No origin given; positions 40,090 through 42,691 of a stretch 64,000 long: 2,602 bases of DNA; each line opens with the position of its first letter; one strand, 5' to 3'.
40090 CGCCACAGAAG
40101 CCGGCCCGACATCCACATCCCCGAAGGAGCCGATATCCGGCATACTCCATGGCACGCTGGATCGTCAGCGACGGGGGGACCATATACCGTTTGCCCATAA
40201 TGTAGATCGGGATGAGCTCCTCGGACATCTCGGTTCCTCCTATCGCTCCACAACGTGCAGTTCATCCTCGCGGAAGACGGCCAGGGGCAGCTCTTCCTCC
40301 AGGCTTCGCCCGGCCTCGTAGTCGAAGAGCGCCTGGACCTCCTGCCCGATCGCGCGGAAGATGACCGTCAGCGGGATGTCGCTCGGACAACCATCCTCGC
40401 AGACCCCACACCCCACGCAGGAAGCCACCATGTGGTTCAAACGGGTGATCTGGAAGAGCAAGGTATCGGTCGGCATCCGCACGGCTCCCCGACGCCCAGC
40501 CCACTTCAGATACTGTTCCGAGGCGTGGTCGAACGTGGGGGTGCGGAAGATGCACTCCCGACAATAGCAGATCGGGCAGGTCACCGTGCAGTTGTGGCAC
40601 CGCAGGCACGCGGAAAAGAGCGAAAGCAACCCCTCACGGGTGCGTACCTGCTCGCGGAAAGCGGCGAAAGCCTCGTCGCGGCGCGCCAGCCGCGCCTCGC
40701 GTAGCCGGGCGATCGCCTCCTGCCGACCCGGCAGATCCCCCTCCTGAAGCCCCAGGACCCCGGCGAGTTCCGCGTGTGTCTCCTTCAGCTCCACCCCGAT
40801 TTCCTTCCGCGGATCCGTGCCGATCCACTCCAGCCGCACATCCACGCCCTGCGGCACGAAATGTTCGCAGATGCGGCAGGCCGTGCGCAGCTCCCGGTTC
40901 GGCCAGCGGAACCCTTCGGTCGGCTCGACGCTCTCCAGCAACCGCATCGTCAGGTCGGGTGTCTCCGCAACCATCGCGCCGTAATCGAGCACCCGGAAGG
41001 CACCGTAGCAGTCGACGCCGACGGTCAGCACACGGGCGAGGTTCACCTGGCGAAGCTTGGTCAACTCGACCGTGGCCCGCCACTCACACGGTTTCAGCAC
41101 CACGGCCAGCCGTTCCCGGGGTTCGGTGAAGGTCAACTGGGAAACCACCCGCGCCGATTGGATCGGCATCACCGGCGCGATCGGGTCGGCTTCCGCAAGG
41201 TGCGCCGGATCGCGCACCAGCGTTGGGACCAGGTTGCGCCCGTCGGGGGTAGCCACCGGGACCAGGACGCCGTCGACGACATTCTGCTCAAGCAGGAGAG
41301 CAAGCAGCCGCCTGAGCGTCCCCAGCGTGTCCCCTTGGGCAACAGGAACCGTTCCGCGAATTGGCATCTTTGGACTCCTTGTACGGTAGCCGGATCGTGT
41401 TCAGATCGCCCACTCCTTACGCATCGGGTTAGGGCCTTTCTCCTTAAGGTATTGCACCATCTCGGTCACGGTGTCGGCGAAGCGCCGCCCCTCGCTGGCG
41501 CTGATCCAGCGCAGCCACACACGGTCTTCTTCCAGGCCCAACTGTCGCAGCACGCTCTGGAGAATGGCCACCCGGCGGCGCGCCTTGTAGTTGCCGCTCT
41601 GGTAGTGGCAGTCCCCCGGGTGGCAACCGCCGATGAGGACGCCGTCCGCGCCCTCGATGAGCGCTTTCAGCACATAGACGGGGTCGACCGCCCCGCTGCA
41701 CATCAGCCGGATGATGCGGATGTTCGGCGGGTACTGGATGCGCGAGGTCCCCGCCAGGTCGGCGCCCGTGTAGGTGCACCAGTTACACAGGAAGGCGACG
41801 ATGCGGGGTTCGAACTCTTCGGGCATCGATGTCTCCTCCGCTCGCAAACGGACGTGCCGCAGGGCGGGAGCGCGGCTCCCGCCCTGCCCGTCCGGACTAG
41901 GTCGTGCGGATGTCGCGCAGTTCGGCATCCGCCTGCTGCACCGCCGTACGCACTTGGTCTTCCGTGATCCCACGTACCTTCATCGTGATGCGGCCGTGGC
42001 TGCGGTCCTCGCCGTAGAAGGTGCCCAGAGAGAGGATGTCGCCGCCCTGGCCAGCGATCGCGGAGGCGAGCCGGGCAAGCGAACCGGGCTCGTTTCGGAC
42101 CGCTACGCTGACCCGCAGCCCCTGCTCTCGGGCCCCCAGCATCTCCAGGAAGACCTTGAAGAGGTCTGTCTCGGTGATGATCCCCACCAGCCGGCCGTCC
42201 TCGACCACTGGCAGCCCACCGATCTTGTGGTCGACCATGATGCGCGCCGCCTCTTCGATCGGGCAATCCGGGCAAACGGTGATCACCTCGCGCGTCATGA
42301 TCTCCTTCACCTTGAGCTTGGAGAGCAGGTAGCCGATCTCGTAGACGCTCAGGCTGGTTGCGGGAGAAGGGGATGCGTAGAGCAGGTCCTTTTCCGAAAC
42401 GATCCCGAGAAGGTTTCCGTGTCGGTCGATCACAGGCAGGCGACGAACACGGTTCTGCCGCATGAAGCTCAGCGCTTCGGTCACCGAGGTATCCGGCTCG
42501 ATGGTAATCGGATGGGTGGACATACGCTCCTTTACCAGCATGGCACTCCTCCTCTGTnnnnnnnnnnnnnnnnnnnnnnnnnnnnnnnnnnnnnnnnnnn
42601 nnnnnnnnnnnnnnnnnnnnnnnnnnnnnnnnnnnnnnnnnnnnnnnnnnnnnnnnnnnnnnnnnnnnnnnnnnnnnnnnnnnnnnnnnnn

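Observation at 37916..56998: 13-gene, 19-kb operon joining class I fumarase, tandem HdrA, HdrBC, MvhD, an FrhB-like protein and a soluble fumarate-reductase-like FrdAB pair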

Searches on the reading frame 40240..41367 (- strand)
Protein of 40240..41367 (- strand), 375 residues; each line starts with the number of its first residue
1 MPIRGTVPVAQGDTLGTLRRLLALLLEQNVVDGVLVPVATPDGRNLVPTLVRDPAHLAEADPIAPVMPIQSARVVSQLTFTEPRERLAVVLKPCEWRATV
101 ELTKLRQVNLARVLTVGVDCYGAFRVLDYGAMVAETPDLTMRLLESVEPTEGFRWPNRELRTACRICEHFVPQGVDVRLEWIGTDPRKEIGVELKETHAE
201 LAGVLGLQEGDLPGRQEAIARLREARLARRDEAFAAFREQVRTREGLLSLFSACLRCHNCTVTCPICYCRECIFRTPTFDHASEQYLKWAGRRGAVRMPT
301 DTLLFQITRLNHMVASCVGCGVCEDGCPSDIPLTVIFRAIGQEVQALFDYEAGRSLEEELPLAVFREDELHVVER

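Call 5: search_protein_families(library=pfam, proteins=[window:40240-41367:-], max_evalue=0.01)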
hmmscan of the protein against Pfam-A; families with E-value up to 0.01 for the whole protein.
window:40240-41367:- (375 aa): 8 families
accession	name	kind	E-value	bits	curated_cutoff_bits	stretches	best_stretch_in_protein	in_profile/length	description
PF13183.11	Fer4_8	-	1.3e-05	26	27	1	252-331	3-68/68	4Fe-4S dicluster domain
PF13534.11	Fer4_17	-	0.00032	21.6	22.2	0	253-331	1-60/61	4Fe-4S dicluster domain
PF04432.18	FrhB_FdhB_C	-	0.00035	20.9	23.3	1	85-178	2-109/150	Coenzyme F420 hydrogenase/dehydrogenase, beta subunit C terminus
PF13187.11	Fer4_9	-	0.00059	20.2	27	1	253-330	1-50/52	4Fe-4S dicluster domain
PF13237.11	Fer4_10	-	0.0011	19.3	25.5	0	252-328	7-53/53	4Fe-4S dicluster domain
PF12797.12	Fer4_2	-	0.0015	18.8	24.5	0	316-329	9-22/22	4Fe-4S binding domain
PF04422.18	FrhB_FdhB_N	-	0.002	18.6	22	1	16-60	19-63/78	Coenzyme F420 hydrogenase/dehydrogenase, beta subunit N-term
PF17179.9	Fer4_22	-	0.007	17.6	27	0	311-331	75-95/95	4Fe-4S dicluster domain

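Call 7: search_protein_families(library=ncbifam, proteins=[window:40240-41367:-], max_evalue=0.001)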
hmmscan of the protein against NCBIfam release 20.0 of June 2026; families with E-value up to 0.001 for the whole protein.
window:40240-41367:- (375 aa): 6 families
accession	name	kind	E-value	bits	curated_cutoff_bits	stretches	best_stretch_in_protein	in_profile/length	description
NF003454.1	PRK05035.1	equivalog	9.8e-05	21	345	1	311-346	402-437/556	electron transport complex subunit RsxC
TIGR01971.1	NuoI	subfamily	0.00025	20.6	113.05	0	315-330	81-96/121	NADH-quinone oxidoreductase, chain I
NF007204.0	PRK09625.1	equivalog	0.00026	21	125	0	315-349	89-123/133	pyruvate flavodoxin oxidoreductase subunit delta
TIGR00314.1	cdhA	equivalog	0.00026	18.9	781.3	0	307-342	429-464/784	CO dehydrogenase/acetyl-CoA synthase complex subunit alpha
TIGR02176.1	pyruv_ox_red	equivalog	0.00072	17.5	911.35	1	253-330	684-754/1167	pyruvate:ferredoxin (flavodoxin) oxidoreductase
TIGR00273.1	TIGR00273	equivalog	0.00074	18.5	444.8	0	268-343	297-371/432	LutB/LldF family L-lactate oxidation iron-sulfur protein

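Call 40: search_solved_structures(query=window:40240-41367:-, max_evalue=1, show_alignments=2)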
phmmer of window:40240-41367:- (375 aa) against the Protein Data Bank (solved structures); distinct sequences matched with E-value up to 1: 49.
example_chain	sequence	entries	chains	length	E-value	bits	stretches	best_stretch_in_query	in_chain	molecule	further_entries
9t1s_M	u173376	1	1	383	6.6e-28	101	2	163-361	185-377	formate dehydrogenase (coenzyme F420)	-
8rvu_E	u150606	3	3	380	6.8e-24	87.8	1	11-361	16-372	Formate dehydrogenase, beta subunit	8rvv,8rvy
7bkb_E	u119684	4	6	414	2.9e-22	82.4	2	245-365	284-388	Formate dehydrogenase, beta subunit (F420)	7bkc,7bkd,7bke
8jze_c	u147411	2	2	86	0.015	17.6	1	313-345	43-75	Photosystem I PsaC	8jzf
8jw0_c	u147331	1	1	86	0.017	17.4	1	313-345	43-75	Photosystem I PsaC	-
8jjr_c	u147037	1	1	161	0.019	17.2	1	312-345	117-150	PsaC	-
6cin_A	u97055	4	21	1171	0.035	16.3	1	253-360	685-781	PYRUVATE-FERREDOXIN OXIDOREDUCTASE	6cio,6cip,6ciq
3cf4_A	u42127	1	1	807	0.062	15.5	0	308-334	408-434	Acetyl-CoA decarboxylase/synthase alpha subunit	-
8rja_E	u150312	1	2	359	0.087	15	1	16-200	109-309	Coenzyme F420 hydrogenase/dehydrogenase, beta subunit C terminus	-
2fug_9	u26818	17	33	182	0.1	14.8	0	315-330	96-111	NADH-quinone oxidoreductase chain 9 | NADH-QUINONE OXIDOREDUCTASE SUBUNIT 9 | NADH-quinone oxidoreductase subunit I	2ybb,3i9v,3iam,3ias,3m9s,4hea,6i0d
7awt_I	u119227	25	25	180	0.11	14.7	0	315-338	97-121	NADH-quinone oxidoreductase subunit I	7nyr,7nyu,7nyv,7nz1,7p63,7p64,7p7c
6l4u_C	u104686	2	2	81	0.21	13.8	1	313-334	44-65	Photosystem I iron-sulfur center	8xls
5xmj_B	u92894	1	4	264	0.23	13.6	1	230-334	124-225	Succinate dehydrogenase iron-sulfur subunit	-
9nez_B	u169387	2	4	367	0.24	13.6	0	315-339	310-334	Sulfhydrogenase 1 subunit beta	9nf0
8zeh_c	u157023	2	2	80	0.26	13.5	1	312-334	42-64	Photosystem I iron-sulfur center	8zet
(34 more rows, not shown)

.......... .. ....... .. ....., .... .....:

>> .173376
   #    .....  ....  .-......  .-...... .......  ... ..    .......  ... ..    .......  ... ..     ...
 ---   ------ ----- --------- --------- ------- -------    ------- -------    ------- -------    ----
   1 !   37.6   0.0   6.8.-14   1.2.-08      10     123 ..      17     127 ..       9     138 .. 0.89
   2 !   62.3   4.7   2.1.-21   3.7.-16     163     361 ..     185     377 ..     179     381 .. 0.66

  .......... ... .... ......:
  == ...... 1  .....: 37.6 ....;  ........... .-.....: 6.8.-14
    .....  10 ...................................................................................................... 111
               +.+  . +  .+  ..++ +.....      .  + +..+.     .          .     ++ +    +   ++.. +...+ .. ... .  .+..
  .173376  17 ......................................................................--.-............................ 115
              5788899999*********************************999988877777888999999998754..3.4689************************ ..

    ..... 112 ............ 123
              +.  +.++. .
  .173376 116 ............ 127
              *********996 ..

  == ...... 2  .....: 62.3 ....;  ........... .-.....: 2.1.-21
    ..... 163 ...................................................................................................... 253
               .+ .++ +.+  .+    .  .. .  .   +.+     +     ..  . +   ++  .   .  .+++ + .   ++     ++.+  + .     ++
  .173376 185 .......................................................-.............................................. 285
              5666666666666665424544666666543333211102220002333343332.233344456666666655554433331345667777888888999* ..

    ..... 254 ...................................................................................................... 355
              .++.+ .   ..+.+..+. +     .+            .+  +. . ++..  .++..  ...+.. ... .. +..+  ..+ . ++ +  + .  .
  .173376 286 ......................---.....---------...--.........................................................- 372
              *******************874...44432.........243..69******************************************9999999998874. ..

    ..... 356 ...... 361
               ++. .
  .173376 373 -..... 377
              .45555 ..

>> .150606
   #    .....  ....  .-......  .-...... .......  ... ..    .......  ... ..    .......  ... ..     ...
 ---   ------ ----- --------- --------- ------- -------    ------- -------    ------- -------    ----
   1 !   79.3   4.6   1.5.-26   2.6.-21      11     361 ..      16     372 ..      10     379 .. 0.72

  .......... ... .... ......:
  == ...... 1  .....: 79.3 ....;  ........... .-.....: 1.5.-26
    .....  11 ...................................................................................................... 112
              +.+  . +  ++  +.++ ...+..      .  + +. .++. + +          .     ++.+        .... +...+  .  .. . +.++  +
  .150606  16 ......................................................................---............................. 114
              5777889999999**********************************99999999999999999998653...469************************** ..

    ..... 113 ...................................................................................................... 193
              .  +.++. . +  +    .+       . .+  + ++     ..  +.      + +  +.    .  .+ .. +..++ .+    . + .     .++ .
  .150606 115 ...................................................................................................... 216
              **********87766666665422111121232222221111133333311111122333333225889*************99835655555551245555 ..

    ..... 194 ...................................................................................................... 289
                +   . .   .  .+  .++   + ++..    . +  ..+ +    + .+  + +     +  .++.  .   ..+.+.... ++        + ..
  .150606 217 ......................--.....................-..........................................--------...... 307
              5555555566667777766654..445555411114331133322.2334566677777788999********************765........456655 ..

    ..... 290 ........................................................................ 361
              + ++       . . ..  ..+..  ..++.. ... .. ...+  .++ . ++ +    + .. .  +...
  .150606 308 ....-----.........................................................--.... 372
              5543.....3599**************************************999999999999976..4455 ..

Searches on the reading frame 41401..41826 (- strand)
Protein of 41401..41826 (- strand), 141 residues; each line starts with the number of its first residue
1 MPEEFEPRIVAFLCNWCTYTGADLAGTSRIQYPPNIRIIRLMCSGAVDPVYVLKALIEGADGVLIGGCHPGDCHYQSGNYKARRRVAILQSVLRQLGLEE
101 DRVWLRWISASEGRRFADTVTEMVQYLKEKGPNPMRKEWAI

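Call 5: search_protein_families(library=pfam, proteins=[window:41401-41826:-], max_evalue=0.01)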
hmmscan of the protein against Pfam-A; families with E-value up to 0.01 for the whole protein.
window:41401-41826:- (141 aa): 1 family
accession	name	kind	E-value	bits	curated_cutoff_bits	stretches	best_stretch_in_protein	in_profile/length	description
PF02662.21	FlpD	-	1.8e-54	183.4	22.3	1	9-129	1-121/123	Methyl-viologen-reducing hydrogenase, delta subunit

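Call 7: search_protein_families(library=ncbifam, proteins=[window:41401-41826:-], max_evalue=0.001)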
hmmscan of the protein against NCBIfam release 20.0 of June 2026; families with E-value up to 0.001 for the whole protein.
window:41401-41826:- (141 aa): 3 families
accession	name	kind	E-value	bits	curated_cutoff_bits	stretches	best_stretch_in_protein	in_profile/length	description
NF040770.1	hetero_SS_HdrA2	exception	2e-54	184.9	1100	1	6-132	647-773/777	CoB-CoM heterodisulfide reductase HdrA2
NF045873.1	F420_non_VhuD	exception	9.8e-42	142.2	215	1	6-136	1-131/132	F420-non-reducing hydrogenase iron-sulfur subunit VhuD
NF041891.1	hdrA_Methbact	equivalog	3e-13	48.9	1300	1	5-127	642-758/762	ferredoxin:CoB-CoM heterodisulfide reductase subunit HdrA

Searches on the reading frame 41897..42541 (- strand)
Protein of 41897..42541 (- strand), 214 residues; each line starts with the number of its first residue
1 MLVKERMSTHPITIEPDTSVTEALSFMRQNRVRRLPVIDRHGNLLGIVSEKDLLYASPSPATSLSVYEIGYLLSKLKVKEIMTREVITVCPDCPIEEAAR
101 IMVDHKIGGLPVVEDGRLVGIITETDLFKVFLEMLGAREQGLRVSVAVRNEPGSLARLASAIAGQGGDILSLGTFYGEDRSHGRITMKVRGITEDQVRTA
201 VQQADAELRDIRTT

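Call 5: search_protein_families(library=pfam, proteins=[window:41897-42541:-], max_evalue=0.01)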
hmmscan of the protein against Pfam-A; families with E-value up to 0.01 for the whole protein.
window:41897-42541:- (214 aa): 5 families
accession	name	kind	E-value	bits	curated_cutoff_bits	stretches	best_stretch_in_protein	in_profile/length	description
PF00571.33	CBS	-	1e-40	138.2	24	2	78-132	1-56/57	CBS domain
PF22190.2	TTHA0829-like_ACT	-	6.9e-08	32.8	27.4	1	141-212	2-70/70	TTHA0829-like ACT domain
PF22629.2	ACT_AHAS_ss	-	2.1e-07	31.4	27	1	145-204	2-59/67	AHAS small subunit-like ACT domain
PF01842.31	ACT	-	0.0019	18.4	27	1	144-180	3-39/66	ACT domain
PF13291.12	ACT_4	-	0.003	18.6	27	1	143-192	8-59/80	ACT domain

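Call 73: search_protein_families(library=ncbifam, proteins=[window:41897-42541:-], max_evalue=0.00001)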
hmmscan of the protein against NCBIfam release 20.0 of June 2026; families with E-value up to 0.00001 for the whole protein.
window:41897-42541:- (214 aa): 27 families (the best 25 are shown)
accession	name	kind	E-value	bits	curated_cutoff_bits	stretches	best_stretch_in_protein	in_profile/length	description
NF011447.0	PRK14869.2-3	equivalog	3e-18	65.7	522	1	75-148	67-141/540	putative manganese-dependent inorganic diphosphatase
TIGR01302.1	IMP_dehydrog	equivalog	2.7e-17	62.8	481.5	1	5-178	84-248/450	IMP dehydrogenase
NF053603.1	HhpR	exception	1.4e-16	60.5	520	2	73-133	219-280/282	CBS domain-containing high hydrostatic pressure regulator HhpR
NF041552.1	TF_PrdR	equivalog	1.6e-15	56.5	795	1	2-134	7-128/577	sigma-54 dependent transcriptional regulator PrdR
NF053704.1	TransRegCcpNBacil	equivalog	3.8e-15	55.8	260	1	6-135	79-206/208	transcriptional regulator CcpN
NF011443.0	PRK14869.1-5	equivalog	1.8e-14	53.1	335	2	8-53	76-121/546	putative manganese-dependent inorganic diphosphatase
NF011442.0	PRK14869.1-4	equivalog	2.9e-14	52.4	400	1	9-66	78-137/543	putative manganese-dependent inorganic diphosphatase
NF011449.0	PRK14869.2-5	equivalog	2.3e-13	50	411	1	76-141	67-134/451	putative manganese-dependent inorganic diphosphatase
NF011441.0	PRK14869.1-3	equivalog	1.1e-12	47.4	753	0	13-53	80-120/548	putative manganese-dependent inorganic diphosphatase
NF011440.0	PRK14869.1-2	equivalog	3.8e-12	45.6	746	0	9-69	75-135/541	putative manganese-dependent inorganic diphosphatase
NF011445.0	PRK14869.2-1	equivalog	6.3e-12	44.7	483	0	3-50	70-117/548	putative manganese-dependent inorganic diphosphatase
TIGR00393.1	kpsF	subfamily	3.5e-10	39.9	203.7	0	3-48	222-267/268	KpsF/GutQ family sugar-phosphate isomerase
NF005869.0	PRK07807.1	equivalog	3.6e-10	39.5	549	1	7-194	95-267/479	GuaB1 family IMP dehydrogenase-related protein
NF011446.0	PRK14869.2-2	equivalog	7.2e-10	37.9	601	0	77-148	77-149/576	putative manganese-dependent inorganic diphosphatase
NF053863.1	DS11_antiphage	equivalog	1.3e-09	37.6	260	1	9-134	83-195/305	CBS domain-containing anti-phage protein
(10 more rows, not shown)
